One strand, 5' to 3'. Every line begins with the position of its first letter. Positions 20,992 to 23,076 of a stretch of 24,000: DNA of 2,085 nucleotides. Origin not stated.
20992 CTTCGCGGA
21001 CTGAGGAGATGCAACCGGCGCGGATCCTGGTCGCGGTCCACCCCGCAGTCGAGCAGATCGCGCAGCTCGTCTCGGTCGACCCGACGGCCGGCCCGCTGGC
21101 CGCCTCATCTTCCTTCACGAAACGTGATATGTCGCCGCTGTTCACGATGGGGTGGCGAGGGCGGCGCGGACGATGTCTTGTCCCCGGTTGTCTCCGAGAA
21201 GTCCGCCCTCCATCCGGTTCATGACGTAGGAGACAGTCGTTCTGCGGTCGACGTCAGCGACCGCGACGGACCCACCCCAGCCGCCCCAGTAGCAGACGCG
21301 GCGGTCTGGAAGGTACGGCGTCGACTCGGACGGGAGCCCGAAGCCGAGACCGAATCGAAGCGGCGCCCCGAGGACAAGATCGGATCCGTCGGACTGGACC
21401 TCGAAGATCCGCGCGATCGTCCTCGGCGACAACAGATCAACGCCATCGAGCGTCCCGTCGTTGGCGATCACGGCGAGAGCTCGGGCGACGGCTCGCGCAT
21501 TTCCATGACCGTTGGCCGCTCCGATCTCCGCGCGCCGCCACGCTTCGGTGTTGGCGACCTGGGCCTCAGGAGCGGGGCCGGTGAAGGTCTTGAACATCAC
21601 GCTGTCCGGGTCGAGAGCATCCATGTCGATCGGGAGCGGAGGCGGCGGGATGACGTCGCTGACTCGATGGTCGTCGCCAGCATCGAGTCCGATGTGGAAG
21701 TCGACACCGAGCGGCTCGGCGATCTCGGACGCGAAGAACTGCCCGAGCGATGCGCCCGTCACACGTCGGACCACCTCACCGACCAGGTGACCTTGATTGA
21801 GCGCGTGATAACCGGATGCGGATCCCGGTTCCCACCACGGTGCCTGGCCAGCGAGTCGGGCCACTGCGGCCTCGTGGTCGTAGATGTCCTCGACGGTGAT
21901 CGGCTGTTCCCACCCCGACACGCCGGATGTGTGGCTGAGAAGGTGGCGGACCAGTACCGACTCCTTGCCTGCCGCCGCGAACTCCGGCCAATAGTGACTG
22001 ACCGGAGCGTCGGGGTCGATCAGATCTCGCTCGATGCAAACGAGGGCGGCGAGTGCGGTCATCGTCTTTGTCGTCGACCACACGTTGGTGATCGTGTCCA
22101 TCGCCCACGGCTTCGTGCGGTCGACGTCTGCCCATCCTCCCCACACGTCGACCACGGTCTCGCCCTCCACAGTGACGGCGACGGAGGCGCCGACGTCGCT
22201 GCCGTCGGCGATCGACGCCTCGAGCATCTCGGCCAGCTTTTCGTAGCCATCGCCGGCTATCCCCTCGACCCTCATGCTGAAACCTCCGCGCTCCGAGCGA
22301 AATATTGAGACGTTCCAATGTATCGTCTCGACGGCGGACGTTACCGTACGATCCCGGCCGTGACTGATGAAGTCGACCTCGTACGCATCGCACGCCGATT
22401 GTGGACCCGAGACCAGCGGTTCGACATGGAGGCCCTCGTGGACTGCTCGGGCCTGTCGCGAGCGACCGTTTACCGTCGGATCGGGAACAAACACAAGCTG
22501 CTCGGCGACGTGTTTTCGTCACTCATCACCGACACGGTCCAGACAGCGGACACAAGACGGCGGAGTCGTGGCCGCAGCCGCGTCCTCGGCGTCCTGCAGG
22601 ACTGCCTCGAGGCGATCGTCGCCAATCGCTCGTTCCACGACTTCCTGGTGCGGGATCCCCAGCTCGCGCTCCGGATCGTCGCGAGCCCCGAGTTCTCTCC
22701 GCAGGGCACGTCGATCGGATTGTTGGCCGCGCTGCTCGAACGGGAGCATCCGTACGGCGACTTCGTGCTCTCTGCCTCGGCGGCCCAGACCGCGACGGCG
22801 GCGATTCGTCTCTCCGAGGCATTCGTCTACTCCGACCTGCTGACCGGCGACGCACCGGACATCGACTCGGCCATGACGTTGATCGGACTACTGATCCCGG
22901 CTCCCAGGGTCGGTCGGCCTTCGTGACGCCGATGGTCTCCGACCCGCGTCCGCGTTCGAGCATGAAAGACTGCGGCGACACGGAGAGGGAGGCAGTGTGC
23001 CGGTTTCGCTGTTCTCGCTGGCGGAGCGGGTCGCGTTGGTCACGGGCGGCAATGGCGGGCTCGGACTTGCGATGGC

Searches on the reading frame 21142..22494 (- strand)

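Call 64: search_protein_families(library=pfam, proteins=[window:21142-22494:-], max_evalue=0.001)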
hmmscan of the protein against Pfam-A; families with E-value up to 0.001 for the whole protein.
window:21142-22494:- (450 aa): 1 family
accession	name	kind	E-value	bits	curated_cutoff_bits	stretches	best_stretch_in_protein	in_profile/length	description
PF00144.29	Beta-lactamase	-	3.3e-68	230.7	27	1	93-430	7-313/329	Beta-lactamase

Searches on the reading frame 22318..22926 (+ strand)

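Call 64: search_protein_families(library=pfam, proteins=[window:22318-22926:+], max_evalue=0.001)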
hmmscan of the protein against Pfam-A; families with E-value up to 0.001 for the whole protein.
window:22318-22926:+ (202 aa): 1 family
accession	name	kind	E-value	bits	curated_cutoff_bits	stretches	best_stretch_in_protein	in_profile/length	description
PF18598.6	TetR_C_36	-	3.3e-25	88.6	33.7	1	84-193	1-110/111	Tetracyclin repressor-like, C-terminal domain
